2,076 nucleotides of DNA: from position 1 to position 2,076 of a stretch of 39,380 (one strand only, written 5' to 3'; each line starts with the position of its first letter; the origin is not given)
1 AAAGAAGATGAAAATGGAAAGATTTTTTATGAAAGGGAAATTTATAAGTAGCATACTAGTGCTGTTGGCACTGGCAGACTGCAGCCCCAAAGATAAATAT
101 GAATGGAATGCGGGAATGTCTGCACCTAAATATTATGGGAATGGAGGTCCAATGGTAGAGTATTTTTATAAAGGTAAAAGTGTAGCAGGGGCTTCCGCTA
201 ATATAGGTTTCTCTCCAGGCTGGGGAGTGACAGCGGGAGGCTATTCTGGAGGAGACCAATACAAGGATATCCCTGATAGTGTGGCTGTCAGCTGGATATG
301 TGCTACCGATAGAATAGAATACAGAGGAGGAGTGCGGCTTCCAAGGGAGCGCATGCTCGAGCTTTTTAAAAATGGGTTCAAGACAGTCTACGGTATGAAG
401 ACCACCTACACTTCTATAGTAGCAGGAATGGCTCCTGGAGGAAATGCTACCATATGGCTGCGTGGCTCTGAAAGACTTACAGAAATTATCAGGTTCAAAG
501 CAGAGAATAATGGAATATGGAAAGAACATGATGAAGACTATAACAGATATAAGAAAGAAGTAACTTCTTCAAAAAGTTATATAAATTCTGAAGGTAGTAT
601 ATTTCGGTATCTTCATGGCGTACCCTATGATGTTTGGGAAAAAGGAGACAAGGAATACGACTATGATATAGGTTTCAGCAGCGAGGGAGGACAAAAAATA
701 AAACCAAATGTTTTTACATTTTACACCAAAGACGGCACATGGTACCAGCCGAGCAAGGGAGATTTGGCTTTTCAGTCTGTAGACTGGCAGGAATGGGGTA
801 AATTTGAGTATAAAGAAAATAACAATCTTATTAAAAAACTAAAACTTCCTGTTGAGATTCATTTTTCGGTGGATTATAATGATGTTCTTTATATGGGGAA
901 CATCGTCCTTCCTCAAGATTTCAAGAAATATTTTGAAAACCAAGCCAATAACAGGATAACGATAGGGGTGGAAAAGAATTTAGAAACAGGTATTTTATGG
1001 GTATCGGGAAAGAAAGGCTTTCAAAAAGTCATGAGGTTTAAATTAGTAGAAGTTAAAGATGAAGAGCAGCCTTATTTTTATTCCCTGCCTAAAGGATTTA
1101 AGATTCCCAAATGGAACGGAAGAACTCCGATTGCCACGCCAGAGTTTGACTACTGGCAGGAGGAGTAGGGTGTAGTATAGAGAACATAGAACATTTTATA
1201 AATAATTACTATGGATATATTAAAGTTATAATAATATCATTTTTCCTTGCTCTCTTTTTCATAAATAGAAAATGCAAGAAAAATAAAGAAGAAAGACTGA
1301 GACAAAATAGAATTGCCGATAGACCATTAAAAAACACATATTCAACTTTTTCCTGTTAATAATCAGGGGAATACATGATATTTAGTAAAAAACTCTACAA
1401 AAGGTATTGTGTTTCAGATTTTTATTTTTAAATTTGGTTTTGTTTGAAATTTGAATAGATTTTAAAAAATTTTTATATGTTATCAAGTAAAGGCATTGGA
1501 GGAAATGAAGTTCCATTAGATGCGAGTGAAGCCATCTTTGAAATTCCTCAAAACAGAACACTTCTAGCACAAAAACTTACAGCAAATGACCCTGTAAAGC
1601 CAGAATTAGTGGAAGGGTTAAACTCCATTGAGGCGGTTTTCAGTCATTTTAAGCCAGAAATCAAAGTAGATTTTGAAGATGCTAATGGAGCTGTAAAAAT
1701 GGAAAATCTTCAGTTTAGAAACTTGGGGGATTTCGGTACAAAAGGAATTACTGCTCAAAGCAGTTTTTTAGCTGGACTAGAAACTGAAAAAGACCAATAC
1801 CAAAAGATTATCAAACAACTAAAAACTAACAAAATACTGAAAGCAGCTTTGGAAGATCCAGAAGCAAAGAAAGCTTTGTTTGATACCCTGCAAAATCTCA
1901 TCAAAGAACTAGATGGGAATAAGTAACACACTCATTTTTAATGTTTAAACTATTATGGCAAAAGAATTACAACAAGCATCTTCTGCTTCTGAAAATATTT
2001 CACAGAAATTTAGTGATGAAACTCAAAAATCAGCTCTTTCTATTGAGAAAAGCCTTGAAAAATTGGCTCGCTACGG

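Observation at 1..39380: Window ends overlap by 55 nt: possibly a closed circular plasmid of about 39.3 kb whose cargo is an entire T6SS-iii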

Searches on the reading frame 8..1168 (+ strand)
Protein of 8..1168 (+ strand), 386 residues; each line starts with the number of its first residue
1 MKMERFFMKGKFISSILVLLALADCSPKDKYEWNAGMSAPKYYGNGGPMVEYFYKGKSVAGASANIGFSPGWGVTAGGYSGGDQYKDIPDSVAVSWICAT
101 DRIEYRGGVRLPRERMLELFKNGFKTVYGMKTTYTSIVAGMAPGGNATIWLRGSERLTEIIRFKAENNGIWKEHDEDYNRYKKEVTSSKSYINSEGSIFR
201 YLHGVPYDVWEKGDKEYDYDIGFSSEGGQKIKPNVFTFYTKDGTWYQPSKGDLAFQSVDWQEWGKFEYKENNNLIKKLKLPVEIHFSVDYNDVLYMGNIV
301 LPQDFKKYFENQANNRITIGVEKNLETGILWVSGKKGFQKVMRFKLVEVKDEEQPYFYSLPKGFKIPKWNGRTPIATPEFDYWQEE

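Call 3: search_protein_families(library=pfam, proteins=[window:8-1168:+], max_evalue=0.01)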
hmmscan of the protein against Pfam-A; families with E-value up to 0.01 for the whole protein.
window:8-1168:+ (386 aa): 1 family
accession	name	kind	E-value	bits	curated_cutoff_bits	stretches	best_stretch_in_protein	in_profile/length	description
PF11153.13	DUF2931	-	4.1e-19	69.4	22.2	1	28-195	9-170/182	Protein of unknown function (DUF2931)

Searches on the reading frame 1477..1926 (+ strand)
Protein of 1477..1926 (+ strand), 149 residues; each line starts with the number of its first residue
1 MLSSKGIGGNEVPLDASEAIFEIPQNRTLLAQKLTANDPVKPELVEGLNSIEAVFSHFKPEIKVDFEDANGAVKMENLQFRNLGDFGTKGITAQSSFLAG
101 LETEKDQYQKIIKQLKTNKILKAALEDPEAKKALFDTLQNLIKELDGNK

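Call 3: search_protein_families(library=pfam, proteins=[window:1477-1926:+], max_evalue=0.01)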
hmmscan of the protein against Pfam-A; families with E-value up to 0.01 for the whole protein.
window:1477-1926:+ (149 aa): 0 families

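Call 36: search_protein_families(library=ncbifam, proteins=[window:1477-1926:+], max_evalue=0.01)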
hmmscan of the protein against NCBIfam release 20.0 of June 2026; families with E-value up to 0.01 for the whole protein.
window:1477-1926:+ (149 aa): 0 families

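Call 55: find_encoding_contigs(protein=window:1477-1926:+, flank=10000, max_places=8)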
Protein window:1477-1926:+ (149 aa): 26 contigs read that carry it; 8 places shown.
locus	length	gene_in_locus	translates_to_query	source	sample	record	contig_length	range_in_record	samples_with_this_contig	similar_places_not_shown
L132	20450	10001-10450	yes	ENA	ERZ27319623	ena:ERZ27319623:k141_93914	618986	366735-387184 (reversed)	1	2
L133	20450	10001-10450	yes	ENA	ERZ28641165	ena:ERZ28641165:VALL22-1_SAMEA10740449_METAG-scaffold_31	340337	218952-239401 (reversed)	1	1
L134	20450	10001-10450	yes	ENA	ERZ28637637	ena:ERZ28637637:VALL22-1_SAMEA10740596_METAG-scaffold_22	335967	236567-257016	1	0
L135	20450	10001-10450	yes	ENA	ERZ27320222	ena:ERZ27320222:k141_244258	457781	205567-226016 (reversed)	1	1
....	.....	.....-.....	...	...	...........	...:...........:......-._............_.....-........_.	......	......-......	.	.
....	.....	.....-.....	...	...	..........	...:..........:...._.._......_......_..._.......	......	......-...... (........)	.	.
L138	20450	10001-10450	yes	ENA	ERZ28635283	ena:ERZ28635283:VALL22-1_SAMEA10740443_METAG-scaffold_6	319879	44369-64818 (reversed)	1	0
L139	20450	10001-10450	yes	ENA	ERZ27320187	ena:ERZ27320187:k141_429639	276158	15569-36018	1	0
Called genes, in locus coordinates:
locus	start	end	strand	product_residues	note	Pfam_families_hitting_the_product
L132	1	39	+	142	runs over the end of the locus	PF04965:GPW_gp25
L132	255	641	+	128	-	PF17642:TssD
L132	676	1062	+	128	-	PF17642:TssD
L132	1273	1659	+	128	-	PF17642:TssD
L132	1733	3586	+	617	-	PF05954:Phage_GPD, PF04717:Phage_base_V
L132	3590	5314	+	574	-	PF09994:T6SS_Tle1-like_cat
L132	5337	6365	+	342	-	PF11153:DUF2931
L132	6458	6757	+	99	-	-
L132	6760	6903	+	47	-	-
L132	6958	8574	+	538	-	PF09994:T6SS_Tle1-like_cat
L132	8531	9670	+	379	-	PF11153:DUF2931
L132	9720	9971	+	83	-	-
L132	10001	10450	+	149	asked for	-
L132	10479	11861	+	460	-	PF17541:TssC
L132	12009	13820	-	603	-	PF05947:T6SS_TssF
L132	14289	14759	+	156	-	PF14085:DUF4265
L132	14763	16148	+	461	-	PF02878:PGM_PMM_I, PF02879:PGM_PMM_II, PF02880:PGM_PMM_III, PF00408:PGM_PMM_IV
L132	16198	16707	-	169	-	PF06271:RDD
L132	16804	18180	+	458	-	PF13429:TPR_15 (weak), PF17874:TPR_MalT (faint), PF21033:RMD1-3 (faint), PF07719:TPR_2 (faint), PF13371:TPR_9 (faint), PF12895:ANAPC3 (weak), PF13424:TPR_12 (weak), PF00515:TPR_1 (weak), +12 more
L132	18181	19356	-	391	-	PF22020:RlmL_1st, PF02926:THUMP, PF01170:UPF0020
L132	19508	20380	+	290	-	-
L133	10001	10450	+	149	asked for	-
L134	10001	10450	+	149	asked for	-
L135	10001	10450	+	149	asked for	-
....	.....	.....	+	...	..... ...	-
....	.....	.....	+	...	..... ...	-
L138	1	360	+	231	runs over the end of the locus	-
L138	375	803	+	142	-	PF04965:GPW_gp25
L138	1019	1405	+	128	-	PF17642:TssD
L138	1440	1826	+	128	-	PF17642:TssD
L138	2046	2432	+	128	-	PF17642:TssD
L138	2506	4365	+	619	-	PF05954:Phage_GPD, PF04717:Phage_base_V, PF10106:DUF2345 (weak)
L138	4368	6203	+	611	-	PF09994:T6SS_Tle1-like_cat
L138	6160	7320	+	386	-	PF11153:DUF2931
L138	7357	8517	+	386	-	PF11153:DUF2931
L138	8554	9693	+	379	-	PF11153:DUF2931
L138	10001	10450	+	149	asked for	-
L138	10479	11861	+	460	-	PF17541:TssC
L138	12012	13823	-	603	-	PF05947:T6SS_TssF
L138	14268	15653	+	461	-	PF02878:PGM_PMM_I, PF02879:PGM_PMM_II, PF02880:PGM_PMM_III, PF00408:PGM_PMM_IV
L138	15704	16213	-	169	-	PF06271:RDD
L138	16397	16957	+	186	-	-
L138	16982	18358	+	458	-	PF13429:TPR_15 (weak), PF17874:TPR_MalT (faint), PF21033:RMD1-3 (faint), PF25064:ARM_TT21_5th (faint), PF12895:ANAPC3 (weak), PF13424:TPR_12 (weak), PF00515:TPR_1 (weak), PF14559:TPR_19 (weak), +13 more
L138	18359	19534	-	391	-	PF22020:RlmL_1st, PF02926:THUMP, PF01170:UPF0020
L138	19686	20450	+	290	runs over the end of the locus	-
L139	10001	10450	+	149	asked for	-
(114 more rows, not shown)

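Call 69: find_homologous_proteins(query=L132:14763-16148:+, max_evalue=1e-100)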
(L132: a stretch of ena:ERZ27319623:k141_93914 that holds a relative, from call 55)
Query L132:14763-16148:+ (461 aa): 8000 proteins with E <= 1e-100 among 8000 candidates; the best 120 are listed.
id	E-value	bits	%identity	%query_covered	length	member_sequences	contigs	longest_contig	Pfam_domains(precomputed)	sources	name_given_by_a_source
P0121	1.3e-297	1005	99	100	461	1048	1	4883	PF02878.23,PF00408.27,PF02879.23,PF02880.23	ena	-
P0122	7.5e-297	1002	99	100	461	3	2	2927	PF02878.23,PF00408.27,PF02879.23,PF02880.23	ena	-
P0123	8.1e-296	999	98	100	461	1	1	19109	PF02878.23,PF00408.27,PF02879.23,PF02880.23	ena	-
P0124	1.2e-294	995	98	100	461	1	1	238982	PF02878.23,PF00408.27,PF02879.23,PF02880.23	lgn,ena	-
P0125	2.6e-294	994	98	100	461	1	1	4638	PF02878.23,PF00408.27,PF02879.23,PF02880.23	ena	-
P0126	3.5e-294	994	98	100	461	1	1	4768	PF02878.23,PF00408.27,PF02879.23,PF02880.23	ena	-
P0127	1.6e-282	955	98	96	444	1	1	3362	PF02878.23,PF00408.27,PF02879.23,PF02880.23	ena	-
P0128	2.5e-270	915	90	100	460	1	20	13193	PF02878.23,PF00408.27,PF02879.23,PF02880.23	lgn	-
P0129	1.5e-268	909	88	100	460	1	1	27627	PF02878.23,PF00408.27,PF02879.23,PF02880.23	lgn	-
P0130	1.7e-268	909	88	100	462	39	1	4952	PF02878.23,PF00408.27,PF02879.23,PF02880.23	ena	-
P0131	3.1e-268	908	88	100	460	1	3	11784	PF02878.23,PF00408.27,PF02879.23,PF02880.23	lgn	-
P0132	4.5e-268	907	88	100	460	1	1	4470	PF02878.23,PF00408.27,PF02879.23,PF02880.23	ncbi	-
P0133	4.8e-268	907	88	100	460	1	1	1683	PF02878.23,PF00408.27,PF02879.23,PF02880.23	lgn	-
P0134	7.3e-268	907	88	100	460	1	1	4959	PF02878.23,PF00408.27,PF02879.23,PF02880.23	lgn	-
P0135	8.6e-268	907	88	100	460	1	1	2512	PF02878.23,PF00408.27,PF02879.23,PF02880.23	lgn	-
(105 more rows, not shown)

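Call 70: find_encoding_contigs(protein=P0121, flank=8000, max_places=10)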
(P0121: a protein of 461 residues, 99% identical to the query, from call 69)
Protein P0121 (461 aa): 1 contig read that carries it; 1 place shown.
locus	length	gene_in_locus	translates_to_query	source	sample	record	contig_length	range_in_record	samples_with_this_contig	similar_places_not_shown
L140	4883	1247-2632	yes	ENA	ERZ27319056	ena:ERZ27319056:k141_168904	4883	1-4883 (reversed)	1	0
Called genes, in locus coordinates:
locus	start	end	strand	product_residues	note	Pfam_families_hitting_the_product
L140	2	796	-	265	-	?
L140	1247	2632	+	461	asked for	PF02878:PGM_PMM_I, PF02879:PGM_PMM_II, PF02880:PGM_PMM_III, PF00408:PGM_PMM_IV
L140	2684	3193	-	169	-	PF06271:RDD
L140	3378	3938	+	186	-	-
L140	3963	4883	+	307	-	?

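Call 79: search_solved_structures(query=window:1477-1926:+, max_evalue=1)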
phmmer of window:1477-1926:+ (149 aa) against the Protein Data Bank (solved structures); distinct sequences matched with E-value up to 1: 3.
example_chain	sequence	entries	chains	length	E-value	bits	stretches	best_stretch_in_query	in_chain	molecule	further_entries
2dk5_A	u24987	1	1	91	0.16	15.5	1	70-135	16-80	DNA-directed RNA polymerase III 39 kDa polypeptide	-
4o8w_A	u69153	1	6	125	0.74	13.3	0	93-140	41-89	Spore germination protein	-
4ps2_A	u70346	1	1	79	0.96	12.9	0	77-144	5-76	Putative type VI secretion protein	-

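Call 80: search_protein_families(library=pfam, proteins=[window:1477-1926:+], max_evalue=10)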
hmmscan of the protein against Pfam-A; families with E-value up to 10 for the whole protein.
window:1477-1926:+ (149 aa): 1 family
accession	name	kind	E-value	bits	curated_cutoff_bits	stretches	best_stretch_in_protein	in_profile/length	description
PF05591.17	T6SS_VipA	-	0.054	13.7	24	1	51-136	60-152/155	Type VI secretion system, VipA, VC_A0107 or Hcp2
